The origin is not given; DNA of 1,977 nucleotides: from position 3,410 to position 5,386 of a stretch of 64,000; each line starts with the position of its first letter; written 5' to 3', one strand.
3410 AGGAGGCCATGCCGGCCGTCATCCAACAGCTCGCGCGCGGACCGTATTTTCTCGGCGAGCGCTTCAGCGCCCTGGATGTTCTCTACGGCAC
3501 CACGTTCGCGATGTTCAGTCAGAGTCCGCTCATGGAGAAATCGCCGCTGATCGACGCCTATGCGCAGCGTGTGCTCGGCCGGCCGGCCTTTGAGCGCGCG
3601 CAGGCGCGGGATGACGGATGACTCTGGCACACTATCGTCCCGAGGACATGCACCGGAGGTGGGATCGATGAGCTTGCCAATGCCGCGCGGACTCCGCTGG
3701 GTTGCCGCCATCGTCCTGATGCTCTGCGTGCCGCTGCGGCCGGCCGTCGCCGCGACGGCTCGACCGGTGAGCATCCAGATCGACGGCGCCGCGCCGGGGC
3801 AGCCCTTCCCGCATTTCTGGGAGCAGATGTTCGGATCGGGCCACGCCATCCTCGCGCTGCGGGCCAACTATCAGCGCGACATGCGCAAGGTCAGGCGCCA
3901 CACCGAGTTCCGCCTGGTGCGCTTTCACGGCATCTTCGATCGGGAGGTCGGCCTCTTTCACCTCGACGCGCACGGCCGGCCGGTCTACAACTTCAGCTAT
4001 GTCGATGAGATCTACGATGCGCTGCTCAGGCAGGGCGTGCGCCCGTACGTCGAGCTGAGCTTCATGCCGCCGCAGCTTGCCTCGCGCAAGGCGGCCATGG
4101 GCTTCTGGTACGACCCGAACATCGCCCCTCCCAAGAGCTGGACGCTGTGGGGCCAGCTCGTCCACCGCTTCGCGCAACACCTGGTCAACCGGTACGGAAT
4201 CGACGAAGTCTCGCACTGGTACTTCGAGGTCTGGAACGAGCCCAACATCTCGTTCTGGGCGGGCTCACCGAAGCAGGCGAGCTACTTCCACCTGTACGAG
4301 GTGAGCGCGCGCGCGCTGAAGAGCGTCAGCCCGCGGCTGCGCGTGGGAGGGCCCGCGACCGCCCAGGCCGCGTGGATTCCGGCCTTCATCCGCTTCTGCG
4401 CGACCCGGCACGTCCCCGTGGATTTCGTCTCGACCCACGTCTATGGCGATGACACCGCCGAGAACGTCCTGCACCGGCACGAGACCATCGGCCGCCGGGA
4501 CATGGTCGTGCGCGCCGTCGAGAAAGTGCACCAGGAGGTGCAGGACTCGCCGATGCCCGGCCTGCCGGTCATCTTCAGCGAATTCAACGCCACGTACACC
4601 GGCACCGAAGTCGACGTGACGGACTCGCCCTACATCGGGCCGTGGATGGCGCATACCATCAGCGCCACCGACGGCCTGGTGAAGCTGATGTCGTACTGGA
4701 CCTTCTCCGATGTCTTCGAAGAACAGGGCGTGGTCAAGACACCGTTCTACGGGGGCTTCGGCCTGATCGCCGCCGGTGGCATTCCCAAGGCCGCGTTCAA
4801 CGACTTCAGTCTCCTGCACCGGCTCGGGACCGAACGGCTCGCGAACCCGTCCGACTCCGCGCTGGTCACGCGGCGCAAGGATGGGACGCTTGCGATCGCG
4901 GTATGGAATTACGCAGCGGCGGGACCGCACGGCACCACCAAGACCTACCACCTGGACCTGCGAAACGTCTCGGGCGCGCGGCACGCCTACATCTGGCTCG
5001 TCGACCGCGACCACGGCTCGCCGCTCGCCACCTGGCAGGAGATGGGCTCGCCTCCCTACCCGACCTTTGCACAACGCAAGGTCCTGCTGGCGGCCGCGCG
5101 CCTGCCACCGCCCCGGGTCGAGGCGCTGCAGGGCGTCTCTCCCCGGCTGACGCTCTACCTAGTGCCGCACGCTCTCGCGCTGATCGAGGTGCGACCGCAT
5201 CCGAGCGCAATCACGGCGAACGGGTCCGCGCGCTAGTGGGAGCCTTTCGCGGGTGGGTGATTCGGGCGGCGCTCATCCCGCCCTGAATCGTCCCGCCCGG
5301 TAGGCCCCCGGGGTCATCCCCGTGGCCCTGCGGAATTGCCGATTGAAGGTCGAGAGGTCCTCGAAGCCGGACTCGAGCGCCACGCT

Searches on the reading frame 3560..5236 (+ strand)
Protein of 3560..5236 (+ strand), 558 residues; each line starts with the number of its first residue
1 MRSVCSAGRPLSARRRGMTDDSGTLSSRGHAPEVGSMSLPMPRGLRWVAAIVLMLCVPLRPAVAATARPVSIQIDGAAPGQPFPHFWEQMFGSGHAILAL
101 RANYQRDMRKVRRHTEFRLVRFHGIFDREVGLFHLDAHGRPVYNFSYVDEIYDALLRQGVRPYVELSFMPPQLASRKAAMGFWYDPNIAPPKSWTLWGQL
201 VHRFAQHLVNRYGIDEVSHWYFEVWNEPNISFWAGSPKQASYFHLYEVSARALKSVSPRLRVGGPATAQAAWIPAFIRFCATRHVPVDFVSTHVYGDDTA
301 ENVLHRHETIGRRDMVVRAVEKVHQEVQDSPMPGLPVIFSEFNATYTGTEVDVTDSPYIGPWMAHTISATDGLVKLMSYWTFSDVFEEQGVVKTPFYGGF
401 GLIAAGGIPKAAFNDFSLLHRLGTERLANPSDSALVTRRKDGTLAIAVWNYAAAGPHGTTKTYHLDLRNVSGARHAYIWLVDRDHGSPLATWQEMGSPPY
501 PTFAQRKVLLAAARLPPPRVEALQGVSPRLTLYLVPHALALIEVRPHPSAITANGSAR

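Call 84: search_protein_families(library=pfam, proteins=[window:3560-5236:+], max_evalue=0.00001)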
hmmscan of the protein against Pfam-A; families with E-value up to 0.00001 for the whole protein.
window:3560-5236:+ (558 aa): 1 family
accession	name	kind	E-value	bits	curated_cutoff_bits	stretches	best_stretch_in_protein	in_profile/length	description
PF01229.23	Glyco_hydro_39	-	6.8e-104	348.7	26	1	71-513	2-455/472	Glycosyl hydrolases family 39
